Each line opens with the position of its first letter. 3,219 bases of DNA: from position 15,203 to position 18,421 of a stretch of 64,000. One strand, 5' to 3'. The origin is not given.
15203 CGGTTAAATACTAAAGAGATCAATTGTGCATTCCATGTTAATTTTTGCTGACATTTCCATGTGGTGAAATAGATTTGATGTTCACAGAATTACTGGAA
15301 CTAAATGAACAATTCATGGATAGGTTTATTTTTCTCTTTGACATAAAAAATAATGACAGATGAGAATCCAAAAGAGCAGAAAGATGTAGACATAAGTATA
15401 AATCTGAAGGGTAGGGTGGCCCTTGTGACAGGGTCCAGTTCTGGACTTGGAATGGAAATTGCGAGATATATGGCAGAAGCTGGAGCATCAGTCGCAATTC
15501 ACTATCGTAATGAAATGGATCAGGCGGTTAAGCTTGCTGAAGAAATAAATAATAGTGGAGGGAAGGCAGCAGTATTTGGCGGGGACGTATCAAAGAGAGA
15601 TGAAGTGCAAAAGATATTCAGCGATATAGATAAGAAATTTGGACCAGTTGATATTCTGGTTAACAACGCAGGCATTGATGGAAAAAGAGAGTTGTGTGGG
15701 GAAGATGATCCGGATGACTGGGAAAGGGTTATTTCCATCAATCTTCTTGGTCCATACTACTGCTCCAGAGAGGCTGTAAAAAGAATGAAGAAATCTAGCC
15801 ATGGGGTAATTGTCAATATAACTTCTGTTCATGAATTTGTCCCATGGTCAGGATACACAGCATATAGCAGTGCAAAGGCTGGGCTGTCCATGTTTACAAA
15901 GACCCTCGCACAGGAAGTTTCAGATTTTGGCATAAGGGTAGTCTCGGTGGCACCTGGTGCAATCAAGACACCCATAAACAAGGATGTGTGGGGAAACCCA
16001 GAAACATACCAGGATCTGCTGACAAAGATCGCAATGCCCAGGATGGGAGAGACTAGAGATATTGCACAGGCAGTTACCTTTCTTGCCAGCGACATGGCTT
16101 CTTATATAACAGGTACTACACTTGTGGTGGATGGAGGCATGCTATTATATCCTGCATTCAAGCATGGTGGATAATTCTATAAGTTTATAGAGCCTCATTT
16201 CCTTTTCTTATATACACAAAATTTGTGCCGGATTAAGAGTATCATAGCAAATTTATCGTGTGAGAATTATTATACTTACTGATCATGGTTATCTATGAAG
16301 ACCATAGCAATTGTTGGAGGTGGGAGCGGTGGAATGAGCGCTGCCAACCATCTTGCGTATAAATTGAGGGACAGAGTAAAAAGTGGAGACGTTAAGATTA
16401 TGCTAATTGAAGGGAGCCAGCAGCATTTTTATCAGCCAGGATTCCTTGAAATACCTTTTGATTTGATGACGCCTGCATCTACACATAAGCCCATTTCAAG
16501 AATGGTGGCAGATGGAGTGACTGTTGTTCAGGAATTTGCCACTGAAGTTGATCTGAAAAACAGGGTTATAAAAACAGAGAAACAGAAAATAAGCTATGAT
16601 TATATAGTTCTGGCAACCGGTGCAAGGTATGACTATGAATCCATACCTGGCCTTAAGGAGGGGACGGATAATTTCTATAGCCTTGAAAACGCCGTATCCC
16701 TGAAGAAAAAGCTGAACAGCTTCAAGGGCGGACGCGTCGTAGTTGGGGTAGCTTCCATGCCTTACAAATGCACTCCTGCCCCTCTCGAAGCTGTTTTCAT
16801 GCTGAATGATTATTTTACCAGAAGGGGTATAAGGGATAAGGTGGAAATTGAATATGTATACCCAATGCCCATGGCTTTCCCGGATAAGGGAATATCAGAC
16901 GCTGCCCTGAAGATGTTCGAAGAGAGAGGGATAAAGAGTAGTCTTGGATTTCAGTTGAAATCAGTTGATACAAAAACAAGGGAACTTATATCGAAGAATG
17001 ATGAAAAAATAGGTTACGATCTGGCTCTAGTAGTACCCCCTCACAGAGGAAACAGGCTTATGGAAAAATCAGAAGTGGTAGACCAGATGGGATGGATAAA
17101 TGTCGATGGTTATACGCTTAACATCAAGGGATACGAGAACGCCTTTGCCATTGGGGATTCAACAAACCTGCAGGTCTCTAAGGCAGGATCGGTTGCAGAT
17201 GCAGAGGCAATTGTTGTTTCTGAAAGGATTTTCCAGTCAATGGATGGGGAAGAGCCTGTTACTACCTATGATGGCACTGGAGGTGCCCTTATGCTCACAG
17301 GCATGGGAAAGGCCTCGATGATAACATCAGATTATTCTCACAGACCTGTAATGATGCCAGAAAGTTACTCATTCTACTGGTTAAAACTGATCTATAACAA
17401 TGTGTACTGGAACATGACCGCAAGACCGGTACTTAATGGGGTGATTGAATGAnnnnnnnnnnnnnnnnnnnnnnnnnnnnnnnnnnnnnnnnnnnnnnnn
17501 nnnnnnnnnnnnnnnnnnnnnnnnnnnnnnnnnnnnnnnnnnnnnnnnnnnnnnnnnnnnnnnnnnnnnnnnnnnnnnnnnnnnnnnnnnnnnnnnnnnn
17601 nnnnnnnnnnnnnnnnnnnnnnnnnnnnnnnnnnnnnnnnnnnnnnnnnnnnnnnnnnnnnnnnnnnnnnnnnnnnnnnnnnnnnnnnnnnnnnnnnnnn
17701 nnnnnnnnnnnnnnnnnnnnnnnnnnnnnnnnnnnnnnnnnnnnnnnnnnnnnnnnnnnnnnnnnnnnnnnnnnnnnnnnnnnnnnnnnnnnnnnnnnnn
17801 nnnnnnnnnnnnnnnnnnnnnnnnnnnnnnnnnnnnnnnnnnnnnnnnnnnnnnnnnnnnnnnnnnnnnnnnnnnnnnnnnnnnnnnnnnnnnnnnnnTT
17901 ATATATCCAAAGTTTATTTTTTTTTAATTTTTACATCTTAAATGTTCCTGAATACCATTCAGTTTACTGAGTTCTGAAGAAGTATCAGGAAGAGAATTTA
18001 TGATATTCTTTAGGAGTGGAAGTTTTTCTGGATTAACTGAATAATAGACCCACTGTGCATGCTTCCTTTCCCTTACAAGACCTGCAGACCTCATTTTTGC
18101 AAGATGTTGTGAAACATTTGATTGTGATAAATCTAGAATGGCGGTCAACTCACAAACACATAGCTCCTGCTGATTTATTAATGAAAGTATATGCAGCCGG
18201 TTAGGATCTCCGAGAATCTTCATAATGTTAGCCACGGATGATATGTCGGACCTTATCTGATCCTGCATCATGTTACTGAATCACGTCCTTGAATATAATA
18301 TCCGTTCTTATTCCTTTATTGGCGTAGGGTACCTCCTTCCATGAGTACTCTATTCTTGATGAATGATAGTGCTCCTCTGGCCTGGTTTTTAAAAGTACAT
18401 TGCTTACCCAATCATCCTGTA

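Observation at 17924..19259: dsrE-fmdE-arsR operon converging on the SQR-like pair: possible sulfur-arsenic (thioarsenic) module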

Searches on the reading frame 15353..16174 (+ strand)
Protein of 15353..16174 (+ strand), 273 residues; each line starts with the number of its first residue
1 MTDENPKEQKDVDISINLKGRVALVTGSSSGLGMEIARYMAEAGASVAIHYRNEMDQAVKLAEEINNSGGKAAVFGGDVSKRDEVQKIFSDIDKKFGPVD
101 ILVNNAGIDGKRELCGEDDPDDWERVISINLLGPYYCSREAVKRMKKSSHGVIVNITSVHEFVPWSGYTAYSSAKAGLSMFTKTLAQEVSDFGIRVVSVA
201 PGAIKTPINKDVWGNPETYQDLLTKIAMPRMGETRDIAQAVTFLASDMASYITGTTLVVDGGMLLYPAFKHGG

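Call 3: search_protein_families(library=pfam, proteins=[window:15353-16174:+], max_evalue=0.01)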
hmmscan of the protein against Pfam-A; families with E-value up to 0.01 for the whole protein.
window:15353-16174:+ (273 aa): 5 families
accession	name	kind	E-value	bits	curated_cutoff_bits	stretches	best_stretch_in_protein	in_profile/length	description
PF13561.12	adh_short_C2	-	6.8e-66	222.6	27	1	29-263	5-235/236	Enoyl-(Acyl carrier protein) reductase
PF00106.31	adh_short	-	1.4e-59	201.4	26.6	1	21-212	1-190/195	short chain dehydrogenase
PF08659.16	KR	-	9.8e-15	55.4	22.6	1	23-204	3-178/180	KR domain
PF23441.1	SDR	-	3.2e-07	30.5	27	1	22-265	9-257/258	SDR-like rossmann domain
PF01370.27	Epimerase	-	0.0048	16.8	20.9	1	23-107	1-73/240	NAD dependent epimerase/dehydratase family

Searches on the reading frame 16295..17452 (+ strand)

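Call 3: search_protein_families(library=pfam, proteins=[window:16295-17452:+], max_evalue=0.01)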
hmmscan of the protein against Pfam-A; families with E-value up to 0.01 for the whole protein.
window:16295-17452:+ (385 aa): 4 families
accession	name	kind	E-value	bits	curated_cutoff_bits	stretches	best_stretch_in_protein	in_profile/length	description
PF07992.20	Pyr_redox_2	-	2.7e-21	76.7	26.1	1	3-290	2-277/291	Pyridine nucleotide-disulphide oxidoreductase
PF21706.3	FCSD_central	-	8.1e-06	26.4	27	1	136-248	4-116/116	Sulfide dehydrogenase [flavocytochrome c] flavoprotein chain, central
PF13454.12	NAD_binding_9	-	0.00046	20.6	21.8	0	5-41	1-33/155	FAD-NAD(P)-binding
PF01266.30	DAO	-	0.0061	16.6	27.9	0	4-39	2-29/353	FAD dependent oxidoreductase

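Call 4: search_protein_families(library=ncbifam, proteins=[window:16295-17452:+], max_evalue=0.01)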
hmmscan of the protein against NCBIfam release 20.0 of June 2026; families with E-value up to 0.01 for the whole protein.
window:16295-17452:+ (385 aa): 21 families
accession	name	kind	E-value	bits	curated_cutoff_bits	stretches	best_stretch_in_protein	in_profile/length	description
NF049943.1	SQR_III_seleno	exception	2.5e-95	319.7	525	1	2-374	1-387/406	type III sulfide quinone reductase, selenoprotein subtype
TIGR03169.1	Nterm_to_SelD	hypoth_equivalog_domain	3.1e-13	49.8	310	1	74-346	68-340/365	pyridine nucleotide-disulfide oxidoreductase family protein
TIGR03385.1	CoA_CoA_reduc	equivalog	3e-07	29.6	578.8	1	4-292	2-285/439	CoA-disulfide reductase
NF009410.0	PRK12771.1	subfamily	3.5e-07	29.2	516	0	2-22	139-159/566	NAD(P)-binding protein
NF004776.0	PRK06116.1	equivalog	4.9e-07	29.1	480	1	71-132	104-165/450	glutathione-disulfide reductase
NF042949.2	3PPDioc_HcaD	equivalog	5.7e-07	28.6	450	1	2-150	2-146/386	3-phenylpropionate/cinnamic acid dioxygenase ferredoxin--NAD(+) reductase subunit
TIGR01350.1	lipoamide_DH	equivalog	1.2e-06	27.5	408.8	0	193-315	206-332/461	dihydrolipoyl dehydrogenase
NF005572.0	PRK07251.1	equivalog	3.1e-05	22.8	537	1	69-289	85-292/438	FAD-containing oxidoreductase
NF004945.0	PRK06292.2-3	equivalog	0.00014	20.9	494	1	72-316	103-329/457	dihydrolipoyl dehydrogenase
NF045599.1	bili_reduct_long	exception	0.00014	20.2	750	1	2-148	382-515/641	bilirubin reductase, long form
TIGR02053.1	MerA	equivalog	0.00016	20.8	454.45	1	73-310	102-326/465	mercury(II) reductase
TIGR01421.1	gluta_reduc_1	equivalog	0.00056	19.2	556.15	0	73-132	104-164/450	glutathione-disulfide reductase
NF040477.1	chlor_oxi_RclA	equivalog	0.0013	17.5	740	0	74-159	91-180/441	reactive chlorine resistance oxidoreductase RclA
NF007123.0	PRK09564.1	equivalog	0.0017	17.2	458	1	4-150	3-154/444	CoA-disulfide reductase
NF003437.0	PRK04965.1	equivalog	0.0018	17.3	392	1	81-119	80-118/378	NADH:flavorubredoxin reductase NorW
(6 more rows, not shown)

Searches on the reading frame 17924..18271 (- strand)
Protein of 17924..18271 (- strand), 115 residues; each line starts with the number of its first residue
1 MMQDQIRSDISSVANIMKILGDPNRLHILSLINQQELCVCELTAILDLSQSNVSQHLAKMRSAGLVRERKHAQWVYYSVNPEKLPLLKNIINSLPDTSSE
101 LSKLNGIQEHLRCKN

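Call 3: search_protein_families(library=pfam, proteins=[window:17924-18271:-], max_evalue=0.01)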
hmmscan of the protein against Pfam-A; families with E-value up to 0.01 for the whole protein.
window:17924-18271:- (115 aa): 10 families
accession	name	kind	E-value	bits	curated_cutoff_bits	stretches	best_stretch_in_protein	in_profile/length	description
PF01022.26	HTH_5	-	3.6e-19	68.8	22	1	22-67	1-46/47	Bacterial regulatory protein, arsR family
PF12840.13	HTH_20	-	1.8e-09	37.8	27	1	20-69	1-51/51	Helix-turn-helix domain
PF12802.13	MarR_2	-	6.5e-07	29.9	27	1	24-70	6-54/61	MarR family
PF01978.25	TrmB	-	0.00041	20.6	25.6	1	30-82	16-68/68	Sugar-specific transcriptional regulator TrmB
PF13412.12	HTH_24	-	0.00057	19.8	21.9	1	22-67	2-48/48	Winged helix-turn-helix DNA-binding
PF01047.28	MarR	-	0.0006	20.1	24.6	1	24-71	4-52/59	MarR family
PF25212.1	HVO_A0114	-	0.0008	19.6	27.6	1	11-72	11-72/84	HVO_A0114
PF13601.12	HTH_34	-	0.0022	18.5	27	1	25-71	2-49/80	Winged helix DNA-binding domain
PF24037.1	DUF7346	-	0.0029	18.2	28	1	13-73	60-121/139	Family of unknown function (DUF7346)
PF14493.12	HTH_40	-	0.0074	17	27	0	30-111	7-76/89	Helix-turn-helix domain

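Call 4: search_protein_families(library=ncbifam, proteins=[window:17924-18271:-], max_evalue=0.01)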
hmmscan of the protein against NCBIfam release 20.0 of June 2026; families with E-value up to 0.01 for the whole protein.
window:17924-18271:- (115 aa): 17 families
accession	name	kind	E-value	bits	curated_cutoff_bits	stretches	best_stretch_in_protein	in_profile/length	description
NF033788.1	HTH_metalloreg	subfamily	2.2e-30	104.3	55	1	14-84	2-73/77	metalloregulator ArsR/SmtB family transcription factor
NF007528.0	PRK10141.1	subfamily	1.8e-17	63.2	97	1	15-91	8-85/117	metalloregulator ArsR/SmtB family transcription factor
NF033789.1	repress_SdpR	subfamily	4.9e-15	55.2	100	1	17-81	2-66/79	autorepressor SdpR family transcription factor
NF041413.1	ArsR_Rv2640c_fam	equivalog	6.7e-15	55.5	155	1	12-92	31-114/118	Rv2640c family ArsR-like transcriptional regulator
NF052532.1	TransRegPagRBaca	equivalog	2e-13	50.2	170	1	11-84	15-88/99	transcriptional repressor PagR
NF040642.1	sulf_sens_BigR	equivalog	2.1e-13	50.1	155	1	8-84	5-81/95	sulfite-sensing transcriptional repressor BigR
NF045707.1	Dbac_1936_reg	equivalog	1.8e-12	47.1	115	1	9-94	3-85/99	ArsR/SmtB-type metalloregulator TsoR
NF047906.1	CdPbTransRegCmtR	equivalog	4.4e-10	39.4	150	1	9-84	7-82/104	Cd(II)/Pb(II)-sensing metalloregulatory transcriptional regulator CmtR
NF053755.1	MsvR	equivalog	1.4e-07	31.4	220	1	15-72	5-62/236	transcriptional factor MsvR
NF053602.1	Phr_regulator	exception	1e-05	25.2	320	1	14-70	3-59/191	heat shock transcription regulator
NF053606.1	Sta1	subfamily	0.00027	21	80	1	29-81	27-86/100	Sta1 family transcriptional regulator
NF040939.2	trans_reg_lrs14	equivalog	0.00048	20.1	90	1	22-72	21-72/103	Lrs14 family HTH-type transcriptional regulator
NF038251.1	AdcR_fam_Zn_TF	equivalog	0.00057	20.1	175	1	27-85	40-101/143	zinc-dependent MarR family transcriptional regulator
TIGR02479.1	FliA_WhiG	subfamily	0.0014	18.4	189.6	1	12-56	168-211/224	FliA/WhiG family RNA polymerase sigma factor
NF005809.0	PRK07670.1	equivalog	0.0024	17.4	326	1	10-59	193-241/255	FliA/WhiG family RNA polymerase sigma factor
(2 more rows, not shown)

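Call 91: search_solved_structures(query=window:17924-18271:-, max_evalue=0.000001, show_alignments=5)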
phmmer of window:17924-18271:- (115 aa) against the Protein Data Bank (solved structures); distinct sequences matched with E-value up to 0.000001: 24.
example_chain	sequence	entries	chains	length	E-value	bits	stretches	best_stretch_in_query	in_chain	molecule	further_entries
3jth_A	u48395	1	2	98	2.5e-15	59.7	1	12-94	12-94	Transcription activator HlyU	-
5znx_A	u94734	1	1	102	3e-15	59.4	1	12-94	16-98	Transcriptional activator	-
4k2e_A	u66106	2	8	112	1.2e-12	51.1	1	10-89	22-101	Transcriptional activator HlyU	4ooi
1r1t_A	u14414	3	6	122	1.5e-12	50.7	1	11-92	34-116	Transcriptional repressor smtB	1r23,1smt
1r22_A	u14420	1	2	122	3.6e-11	46.3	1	11-94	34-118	Transcriptional repressor smtB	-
1u2w_A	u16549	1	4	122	3.7e-11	46.3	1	7-85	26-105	Cadmium efflux system accessory protein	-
3f72_A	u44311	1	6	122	4.8e-11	45.9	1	7-85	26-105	Cadmium efflux system accessory protein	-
9t6t_A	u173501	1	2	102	1e-10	44.9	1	9-90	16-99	Lmo1102 protein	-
9t6r_A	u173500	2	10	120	1.3e-10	44.5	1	9-90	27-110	Lmo1102 protein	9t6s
4omy_A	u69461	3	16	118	1.5e-10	44.3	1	12-85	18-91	NolR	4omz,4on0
4ggg_A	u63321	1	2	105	2.8e-10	43.4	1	7-89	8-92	Repressor protein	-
1r1u_A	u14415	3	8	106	4e-10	43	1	6-89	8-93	repressor protein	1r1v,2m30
2kjb_A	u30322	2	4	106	4e-10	42.9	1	7-89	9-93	CzrA protein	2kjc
6cdb_A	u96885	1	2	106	5.6e-10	42.5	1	6-89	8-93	ArsR family transcriptional regulator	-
3cuo_A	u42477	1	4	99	5.7e-10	42.5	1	5-85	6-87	Uncharacterized HTH-type transcriptional regulator ygaV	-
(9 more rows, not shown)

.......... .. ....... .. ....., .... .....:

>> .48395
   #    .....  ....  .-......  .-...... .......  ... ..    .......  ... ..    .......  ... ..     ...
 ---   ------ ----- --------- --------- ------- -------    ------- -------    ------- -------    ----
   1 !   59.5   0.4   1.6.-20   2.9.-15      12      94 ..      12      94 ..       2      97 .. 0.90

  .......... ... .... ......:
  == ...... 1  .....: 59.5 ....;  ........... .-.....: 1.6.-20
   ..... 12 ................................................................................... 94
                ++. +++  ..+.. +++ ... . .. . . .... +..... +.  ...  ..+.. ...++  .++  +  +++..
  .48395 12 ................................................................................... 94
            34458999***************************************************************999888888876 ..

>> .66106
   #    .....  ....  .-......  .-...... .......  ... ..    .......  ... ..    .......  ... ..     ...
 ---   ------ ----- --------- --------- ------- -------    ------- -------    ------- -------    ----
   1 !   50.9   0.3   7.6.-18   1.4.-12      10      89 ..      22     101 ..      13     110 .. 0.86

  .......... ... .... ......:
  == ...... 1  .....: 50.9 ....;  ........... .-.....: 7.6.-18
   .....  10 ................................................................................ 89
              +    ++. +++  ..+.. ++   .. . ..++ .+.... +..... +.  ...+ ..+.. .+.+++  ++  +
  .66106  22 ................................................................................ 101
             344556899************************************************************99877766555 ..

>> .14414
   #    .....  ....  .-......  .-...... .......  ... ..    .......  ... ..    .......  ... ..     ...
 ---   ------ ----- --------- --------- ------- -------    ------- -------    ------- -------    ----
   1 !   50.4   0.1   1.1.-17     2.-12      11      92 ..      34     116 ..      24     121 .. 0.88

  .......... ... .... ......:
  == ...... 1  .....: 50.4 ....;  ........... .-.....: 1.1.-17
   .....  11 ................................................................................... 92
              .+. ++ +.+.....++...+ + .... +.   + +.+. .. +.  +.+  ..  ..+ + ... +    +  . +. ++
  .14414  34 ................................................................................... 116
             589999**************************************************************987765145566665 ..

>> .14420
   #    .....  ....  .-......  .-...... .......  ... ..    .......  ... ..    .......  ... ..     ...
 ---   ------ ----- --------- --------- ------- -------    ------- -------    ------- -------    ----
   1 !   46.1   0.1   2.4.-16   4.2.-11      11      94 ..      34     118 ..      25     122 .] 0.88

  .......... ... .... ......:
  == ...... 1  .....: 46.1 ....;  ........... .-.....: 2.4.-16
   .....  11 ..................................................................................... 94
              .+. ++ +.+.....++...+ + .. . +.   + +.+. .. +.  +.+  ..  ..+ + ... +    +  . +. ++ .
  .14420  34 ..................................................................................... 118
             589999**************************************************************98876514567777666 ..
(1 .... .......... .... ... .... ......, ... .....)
